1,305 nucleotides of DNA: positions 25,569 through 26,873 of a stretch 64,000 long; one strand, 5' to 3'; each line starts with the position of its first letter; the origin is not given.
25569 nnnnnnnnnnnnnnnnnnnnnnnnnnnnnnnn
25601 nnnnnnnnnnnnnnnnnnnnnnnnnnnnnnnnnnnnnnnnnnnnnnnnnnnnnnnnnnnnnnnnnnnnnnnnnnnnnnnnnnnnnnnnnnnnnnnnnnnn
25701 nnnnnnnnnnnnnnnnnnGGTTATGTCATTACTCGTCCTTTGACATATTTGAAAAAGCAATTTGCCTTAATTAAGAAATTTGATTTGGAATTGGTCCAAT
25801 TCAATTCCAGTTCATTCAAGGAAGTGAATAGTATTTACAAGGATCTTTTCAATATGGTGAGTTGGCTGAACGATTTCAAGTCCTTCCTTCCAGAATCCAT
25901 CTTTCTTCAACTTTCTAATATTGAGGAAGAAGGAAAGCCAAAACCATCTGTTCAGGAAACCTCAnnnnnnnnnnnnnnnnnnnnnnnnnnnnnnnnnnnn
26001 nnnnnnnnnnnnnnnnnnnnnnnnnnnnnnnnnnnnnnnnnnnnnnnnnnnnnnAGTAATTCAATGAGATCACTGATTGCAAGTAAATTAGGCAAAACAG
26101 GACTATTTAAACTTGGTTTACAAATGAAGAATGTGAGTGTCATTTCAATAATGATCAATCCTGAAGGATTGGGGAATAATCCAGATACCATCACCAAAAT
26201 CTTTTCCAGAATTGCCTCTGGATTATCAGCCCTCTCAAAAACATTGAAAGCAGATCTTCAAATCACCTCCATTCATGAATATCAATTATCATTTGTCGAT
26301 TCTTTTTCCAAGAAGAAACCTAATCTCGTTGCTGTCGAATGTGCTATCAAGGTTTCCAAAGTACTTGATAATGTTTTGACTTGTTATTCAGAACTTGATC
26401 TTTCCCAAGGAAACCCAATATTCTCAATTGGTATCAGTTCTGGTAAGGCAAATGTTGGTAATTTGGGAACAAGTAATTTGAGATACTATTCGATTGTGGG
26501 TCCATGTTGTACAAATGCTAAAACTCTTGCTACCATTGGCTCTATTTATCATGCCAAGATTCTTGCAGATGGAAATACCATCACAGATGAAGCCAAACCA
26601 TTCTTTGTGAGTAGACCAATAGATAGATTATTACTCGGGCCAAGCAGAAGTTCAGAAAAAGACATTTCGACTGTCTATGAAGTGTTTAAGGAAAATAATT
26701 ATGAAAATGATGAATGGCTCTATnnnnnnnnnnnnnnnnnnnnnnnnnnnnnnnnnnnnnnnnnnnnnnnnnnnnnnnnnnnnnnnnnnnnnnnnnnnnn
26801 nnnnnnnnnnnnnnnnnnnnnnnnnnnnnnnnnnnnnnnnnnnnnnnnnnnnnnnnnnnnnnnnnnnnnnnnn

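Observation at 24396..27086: ACG-like single-TM receptor whose cyclase-homology domain has lost its catalytic residues (pseudo-cyclase).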

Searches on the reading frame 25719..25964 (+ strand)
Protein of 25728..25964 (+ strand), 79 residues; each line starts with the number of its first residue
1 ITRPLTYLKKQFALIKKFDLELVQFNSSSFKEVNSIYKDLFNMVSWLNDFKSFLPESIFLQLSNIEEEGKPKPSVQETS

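Call 6: search_protein_families(library=pfam, proteins=[window:25728-25964:+], max_evalue=10)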
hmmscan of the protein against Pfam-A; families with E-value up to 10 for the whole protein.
seq(79 aa): 0 families

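Call 60: search_solved_structures(query=A8, max_evalue=10, show_alignments=2)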
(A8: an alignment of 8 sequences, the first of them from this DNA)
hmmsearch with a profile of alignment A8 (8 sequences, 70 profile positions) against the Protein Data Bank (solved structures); distinct sequences matched with E-value up to 10: 8.
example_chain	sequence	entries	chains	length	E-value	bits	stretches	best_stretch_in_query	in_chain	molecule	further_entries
6htf_B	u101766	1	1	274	0.25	15.1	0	41-68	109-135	rF10 repebody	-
8j07_n9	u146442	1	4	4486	0.42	14.4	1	35-68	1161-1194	Dynein axonemal heavy chain 9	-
4j4l_A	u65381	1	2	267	0.44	14.3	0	41-68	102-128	Internalin B,REPEAT MODULES,Variable lymphocyte receptor B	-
9qe0_A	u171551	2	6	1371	0.71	13.6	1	29-63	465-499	JetC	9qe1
5a22_A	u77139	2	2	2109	0.72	13.6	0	2-31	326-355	VESICULAR STOMATITIS VIRUS L POLYMERASE | RNA-directed RNA polymerase L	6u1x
4q3i_A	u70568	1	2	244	1.5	12.6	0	42-61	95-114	OsSERK2 D128N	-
7d5c_A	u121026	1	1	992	1.8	12.4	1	32-67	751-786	Isoleucine--tRNA ligase, cytoplasmic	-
9wqs_A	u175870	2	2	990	1.8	12.3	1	32-67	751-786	Isoleucine--tRNA ligase, cytoplasmic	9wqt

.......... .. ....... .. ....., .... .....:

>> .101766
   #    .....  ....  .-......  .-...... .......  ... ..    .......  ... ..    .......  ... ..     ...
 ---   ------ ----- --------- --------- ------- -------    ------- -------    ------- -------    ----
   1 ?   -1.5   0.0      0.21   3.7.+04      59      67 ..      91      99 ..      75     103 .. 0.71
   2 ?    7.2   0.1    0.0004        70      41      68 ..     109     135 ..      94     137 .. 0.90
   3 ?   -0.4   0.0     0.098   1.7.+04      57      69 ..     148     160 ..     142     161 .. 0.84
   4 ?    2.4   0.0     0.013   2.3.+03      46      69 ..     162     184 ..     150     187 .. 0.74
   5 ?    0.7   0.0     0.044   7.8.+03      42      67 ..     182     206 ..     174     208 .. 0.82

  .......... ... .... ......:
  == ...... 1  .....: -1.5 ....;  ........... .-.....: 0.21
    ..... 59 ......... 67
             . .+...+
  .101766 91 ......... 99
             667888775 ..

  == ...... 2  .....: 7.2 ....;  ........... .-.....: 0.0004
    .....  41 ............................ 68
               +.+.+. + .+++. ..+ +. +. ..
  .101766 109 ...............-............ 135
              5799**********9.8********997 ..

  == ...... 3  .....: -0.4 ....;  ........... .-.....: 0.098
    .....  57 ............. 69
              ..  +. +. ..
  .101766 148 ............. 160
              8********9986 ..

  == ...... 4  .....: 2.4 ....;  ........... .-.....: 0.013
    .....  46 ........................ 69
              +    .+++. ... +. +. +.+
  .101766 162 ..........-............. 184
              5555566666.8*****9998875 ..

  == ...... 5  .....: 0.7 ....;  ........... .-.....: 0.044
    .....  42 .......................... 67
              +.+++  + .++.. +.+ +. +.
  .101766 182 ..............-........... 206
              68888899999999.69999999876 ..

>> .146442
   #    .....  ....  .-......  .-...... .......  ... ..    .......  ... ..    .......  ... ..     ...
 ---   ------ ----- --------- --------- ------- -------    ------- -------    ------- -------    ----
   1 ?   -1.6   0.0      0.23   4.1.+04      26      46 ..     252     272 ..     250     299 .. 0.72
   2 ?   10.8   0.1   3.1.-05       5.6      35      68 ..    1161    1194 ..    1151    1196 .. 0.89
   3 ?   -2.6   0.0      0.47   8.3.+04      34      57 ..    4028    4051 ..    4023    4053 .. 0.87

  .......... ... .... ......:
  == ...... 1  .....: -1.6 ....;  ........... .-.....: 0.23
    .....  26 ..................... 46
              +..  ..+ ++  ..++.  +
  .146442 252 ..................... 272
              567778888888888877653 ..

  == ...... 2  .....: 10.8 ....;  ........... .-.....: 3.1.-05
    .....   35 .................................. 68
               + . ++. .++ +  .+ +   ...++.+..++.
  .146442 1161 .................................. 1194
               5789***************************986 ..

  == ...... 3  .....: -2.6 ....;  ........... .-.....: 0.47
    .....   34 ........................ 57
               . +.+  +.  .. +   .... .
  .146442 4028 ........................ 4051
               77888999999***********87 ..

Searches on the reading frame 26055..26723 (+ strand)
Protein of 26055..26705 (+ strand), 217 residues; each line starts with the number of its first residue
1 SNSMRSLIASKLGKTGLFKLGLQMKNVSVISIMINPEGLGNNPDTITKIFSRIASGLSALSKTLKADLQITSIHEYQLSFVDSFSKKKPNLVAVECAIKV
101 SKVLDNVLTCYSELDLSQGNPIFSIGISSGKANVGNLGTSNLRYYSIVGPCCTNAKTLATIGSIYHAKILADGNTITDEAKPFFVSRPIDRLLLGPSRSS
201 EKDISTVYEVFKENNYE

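Call 6: search_protein_families(library=pfam, proteins=[window:26055-26705:+], max_evalue=10)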
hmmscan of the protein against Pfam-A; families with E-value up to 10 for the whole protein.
seq(217 aa): 0 families

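Call 7: search_solved_structures(query=window:26055-26705:+, max_evalue=10, show_alignments=3)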
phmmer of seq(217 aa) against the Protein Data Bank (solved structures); distinct sequences matched with E-value up to 10: 3.
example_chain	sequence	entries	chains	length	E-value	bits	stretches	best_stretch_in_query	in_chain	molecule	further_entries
2w01_A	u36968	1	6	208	0.39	13.7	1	85-151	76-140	ADENYLATE CYCLASE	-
6fht_A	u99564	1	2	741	2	11.4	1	85-151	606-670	Bacteriophytochrome,Adenylate cyclase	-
8e9g_D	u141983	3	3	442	2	11.4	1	31-60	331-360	NADH-quinone oxidoreductase subunit D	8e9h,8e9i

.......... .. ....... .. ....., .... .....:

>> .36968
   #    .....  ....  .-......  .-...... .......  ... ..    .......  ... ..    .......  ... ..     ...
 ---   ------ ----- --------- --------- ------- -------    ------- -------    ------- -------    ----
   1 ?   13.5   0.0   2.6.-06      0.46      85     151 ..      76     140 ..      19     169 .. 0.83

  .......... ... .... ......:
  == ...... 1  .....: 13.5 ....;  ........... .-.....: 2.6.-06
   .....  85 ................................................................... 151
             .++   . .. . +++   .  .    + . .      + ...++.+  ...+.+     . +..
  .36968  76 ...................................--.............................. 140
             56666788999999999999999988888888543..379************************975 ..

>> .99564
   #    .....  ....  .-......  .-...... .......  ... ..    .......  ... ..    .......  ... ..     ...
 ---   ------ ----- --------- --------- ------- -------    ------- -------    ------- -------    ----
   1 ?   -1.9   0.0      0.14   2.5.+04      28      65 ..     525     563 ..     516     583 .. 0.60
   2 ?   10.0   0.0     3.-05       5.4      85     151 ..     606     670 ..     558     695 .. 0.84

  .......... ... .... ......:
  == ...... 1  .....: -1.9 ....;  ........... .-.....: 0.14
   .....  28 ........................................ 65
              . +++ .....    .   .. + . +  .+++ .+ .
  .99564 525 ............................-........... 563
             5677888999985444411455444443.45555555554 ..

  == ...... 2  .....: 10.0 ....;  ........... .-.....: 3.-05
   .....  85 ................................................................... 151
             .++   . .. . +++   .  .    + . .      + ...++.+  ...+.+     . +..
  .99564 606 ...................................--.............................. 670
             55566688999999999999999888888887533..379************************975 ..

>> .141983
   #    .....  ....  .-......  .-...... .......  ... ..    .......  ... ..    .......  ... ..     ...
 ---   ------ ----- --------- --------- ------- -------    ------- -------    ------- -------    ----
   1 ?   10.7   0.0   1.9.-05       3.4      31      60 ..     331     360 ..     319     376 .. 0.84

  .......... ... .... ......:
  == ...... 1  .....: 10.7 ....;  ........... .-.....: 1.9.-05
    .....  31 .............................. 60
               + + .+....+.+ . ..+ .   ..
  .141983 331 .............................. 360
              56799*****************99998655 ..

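Call 13: search_solved_structures(query=A2, max_evalue=10, show_alignments=4)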
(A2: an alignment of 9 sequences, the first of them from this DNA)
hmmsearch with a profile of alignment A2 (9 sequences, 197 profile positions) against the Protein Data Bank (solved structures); distinct sequences matched with E-value up to 10: 17.
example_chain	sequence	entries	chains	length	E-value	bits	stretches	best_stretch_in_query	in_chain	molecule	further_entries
3r5g_A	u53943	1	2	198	3.1e-06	30.3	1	20-157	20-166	CyaB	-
6ao9_A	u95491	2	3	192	0.00012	25.1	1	80-176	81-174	Bacterio-rhodopsin/guanylyl cyclase 1 fusion protein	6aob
6aoa_A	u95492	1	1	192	0.00019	24.4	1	80-176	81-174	Bacterio-rhodopsin/guanylyl cyclase 1 fusion protein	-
5x4t_A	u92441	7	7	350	0.0006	22.8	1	77-152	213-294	Photoactivated adenylyl cyclase | Family 3 adenylate cyclase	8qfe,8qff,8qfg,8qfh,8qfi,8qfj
9f1z_A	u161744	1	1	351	0.00061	22.8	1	77-152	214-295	Family 3 adenylate cyclase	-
5x4u_A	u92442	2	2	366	0.00068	22.6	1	77-152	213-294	Photoactivated adenylyl cyclase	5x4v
2w01_A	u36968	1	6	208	0.00071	22.6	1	69-137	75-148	ADENYLATE CYCLASE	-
4yus_A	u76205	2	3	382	0.00077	22.4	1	77-152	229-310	Family 3 adenylate cyclase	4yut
9f1w_A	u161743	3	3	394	0.00085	22.3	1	77-152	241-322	Family 3 adenylate cyclase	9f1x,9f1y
4cm2_A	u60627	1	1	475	0.0037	20.2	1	13-137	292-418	ADENYLATE CYCLASE TYPE 10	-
4oya_A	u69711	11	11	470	0.0045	19.9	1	28-137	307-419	Adenylate cyclase type 10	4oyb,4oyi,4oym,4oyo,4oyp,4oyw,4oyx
4clf_A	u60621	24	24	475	0.0047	19.9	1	28-137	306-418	ADENYLATE CYCLASE TYPE 10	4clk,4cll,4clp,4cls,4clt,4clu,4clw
4cm0_A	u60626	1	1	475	0.0048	19.9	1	28-137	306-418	SOLUBLE ADENYLYL CYCLASE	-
6fht_A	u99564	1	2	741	0.0069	19.3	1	69-136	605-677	Bacteriophytochrome,Adenylate cyclase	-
5int_A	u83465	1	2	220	0.19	14.7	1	54-121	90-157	Phosphopantothenate--cysteine ligase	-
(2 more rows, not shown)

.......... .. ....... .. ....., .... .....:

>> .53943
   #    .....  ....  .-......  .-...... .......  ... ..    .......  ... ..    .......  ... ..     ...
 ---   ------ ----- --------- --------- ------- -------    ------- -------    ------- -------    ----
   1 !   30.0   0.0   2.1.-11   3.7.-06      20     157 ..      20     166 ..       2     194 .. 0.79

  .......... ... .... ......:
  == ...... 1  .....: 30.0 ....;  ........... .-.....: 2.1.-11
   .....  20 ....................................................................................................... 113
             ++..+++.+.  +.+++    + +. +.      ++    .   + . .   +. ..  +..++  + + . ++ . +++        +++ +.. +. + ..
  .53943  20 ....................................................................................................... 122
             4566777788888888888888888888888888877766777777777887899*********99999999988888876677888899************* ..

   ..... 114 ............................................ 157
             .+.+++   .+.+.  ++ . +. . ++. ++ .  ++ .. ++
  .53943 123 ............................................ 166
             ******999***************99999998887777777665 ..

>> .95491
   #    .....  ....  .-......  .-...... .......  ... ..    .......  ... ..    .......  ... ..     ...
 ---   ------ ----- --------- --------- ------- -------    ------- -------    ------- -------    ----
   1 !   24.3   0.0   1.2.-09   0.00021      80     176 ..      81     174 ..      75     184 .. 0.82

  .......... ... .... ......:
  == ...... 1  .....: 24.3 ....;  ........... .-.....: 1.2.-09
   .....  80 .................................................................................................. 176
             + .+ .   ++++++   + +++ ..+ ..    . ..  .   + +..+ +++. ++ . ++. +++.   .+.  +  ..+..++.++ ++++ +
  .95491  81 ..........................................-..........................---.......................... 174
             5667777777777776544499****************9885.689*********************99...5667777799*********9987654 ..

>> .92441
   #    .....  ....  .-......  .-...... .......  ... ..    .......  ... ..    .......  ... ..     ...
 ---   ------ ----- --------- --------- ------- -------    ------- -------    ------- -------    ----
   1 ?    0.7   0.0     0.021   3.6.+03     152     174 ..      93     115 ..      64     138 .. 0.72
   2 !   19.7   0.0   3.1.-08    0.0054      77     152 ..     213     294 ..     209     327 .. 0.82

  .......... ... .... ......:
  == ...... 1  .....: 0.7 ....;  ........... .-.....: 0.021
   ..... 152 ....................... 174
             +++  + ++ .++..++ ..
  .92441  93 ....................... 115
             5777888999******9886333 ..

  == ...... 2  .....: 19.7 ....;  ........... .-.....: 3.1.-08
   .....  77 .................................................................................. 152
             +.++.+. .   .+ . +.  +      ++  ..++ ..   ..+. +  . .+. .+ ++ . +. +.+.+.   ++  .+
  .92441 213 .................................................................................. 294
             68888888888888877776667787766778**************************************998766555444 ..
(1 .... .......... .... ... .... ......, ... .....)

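Call 39: search_solved_structures(query=A5, max_evalue=0.01, show_alignments=5)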
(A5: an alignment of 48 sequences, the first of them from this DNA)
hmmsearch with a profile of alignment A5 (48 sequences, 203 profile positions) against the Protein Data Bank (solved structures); distinct sequences matched with E-value up to 0.01: 53.
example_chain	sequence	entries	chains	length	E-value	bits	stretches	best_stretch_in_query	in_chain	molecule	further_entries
4cm2_A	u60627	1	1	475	1.8e-15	60.4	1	14-143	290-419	ADENYLATE CYCLASE TYPE 10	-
4oya_A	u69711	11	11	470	1.8e-15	60.3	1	14-143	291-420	Adenylate cyclase type 10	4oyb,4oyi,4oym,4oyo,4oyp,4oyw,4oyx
4clf_A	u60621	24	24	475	1.9e-15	60.3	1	14-143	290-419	ADENYLATE CYCLASE TYPE 10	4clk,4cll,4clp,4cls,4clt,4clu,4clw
4cm0_A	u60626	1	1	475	1.9e-15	60.3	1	14-143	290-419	SOLUBLE ADENYLYL CYCLASE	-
3r5g_A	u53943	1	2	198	7e-11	45.4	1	14-193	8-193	CyaB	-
6ao9_A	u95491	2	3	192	4.2e-10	42.8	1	77-192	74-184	Bacterio-rhodopsin/guanylyl cyclase 1 fusion protein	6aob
6sir_A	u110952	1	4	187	7.4e-10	42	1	77-183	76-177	Nucleotide cyclase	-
8buz_A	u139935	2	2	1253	9e-10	41.7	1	17-125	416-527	Adenylate cyclase type 8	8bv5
6aoa_A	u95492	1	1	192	1.1e-09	41.4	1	77-192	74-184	Bacterio-rhodopsin/guanylyl cyclase 1 fusion protein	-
5oyh_A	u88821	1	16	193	1.5e-09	41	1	77-185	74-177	Nucleotide cyclase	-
2w01_A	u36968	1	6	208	7.2e-09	38.8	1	8-140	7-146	ADENYLATE CYCLASE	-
5x4t_A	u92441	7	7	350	2.4e-08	37.1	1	22-190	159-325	Photoactivated adenylyl cyclase | Family 3 adenylate cyclase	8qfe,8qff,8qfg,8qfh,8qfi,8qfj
9f1z_A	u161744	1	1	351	2.5e-08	37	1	22-190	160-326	Family 3 adenylate cyclase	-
5x4u_A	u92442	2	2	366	2.6e-08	37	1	22-190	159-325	Photoactivated adenylyl cyclase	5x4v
4yus_A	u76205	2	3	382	2.8e-08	36.8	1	22-190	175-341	Family 3 adenylate cyclase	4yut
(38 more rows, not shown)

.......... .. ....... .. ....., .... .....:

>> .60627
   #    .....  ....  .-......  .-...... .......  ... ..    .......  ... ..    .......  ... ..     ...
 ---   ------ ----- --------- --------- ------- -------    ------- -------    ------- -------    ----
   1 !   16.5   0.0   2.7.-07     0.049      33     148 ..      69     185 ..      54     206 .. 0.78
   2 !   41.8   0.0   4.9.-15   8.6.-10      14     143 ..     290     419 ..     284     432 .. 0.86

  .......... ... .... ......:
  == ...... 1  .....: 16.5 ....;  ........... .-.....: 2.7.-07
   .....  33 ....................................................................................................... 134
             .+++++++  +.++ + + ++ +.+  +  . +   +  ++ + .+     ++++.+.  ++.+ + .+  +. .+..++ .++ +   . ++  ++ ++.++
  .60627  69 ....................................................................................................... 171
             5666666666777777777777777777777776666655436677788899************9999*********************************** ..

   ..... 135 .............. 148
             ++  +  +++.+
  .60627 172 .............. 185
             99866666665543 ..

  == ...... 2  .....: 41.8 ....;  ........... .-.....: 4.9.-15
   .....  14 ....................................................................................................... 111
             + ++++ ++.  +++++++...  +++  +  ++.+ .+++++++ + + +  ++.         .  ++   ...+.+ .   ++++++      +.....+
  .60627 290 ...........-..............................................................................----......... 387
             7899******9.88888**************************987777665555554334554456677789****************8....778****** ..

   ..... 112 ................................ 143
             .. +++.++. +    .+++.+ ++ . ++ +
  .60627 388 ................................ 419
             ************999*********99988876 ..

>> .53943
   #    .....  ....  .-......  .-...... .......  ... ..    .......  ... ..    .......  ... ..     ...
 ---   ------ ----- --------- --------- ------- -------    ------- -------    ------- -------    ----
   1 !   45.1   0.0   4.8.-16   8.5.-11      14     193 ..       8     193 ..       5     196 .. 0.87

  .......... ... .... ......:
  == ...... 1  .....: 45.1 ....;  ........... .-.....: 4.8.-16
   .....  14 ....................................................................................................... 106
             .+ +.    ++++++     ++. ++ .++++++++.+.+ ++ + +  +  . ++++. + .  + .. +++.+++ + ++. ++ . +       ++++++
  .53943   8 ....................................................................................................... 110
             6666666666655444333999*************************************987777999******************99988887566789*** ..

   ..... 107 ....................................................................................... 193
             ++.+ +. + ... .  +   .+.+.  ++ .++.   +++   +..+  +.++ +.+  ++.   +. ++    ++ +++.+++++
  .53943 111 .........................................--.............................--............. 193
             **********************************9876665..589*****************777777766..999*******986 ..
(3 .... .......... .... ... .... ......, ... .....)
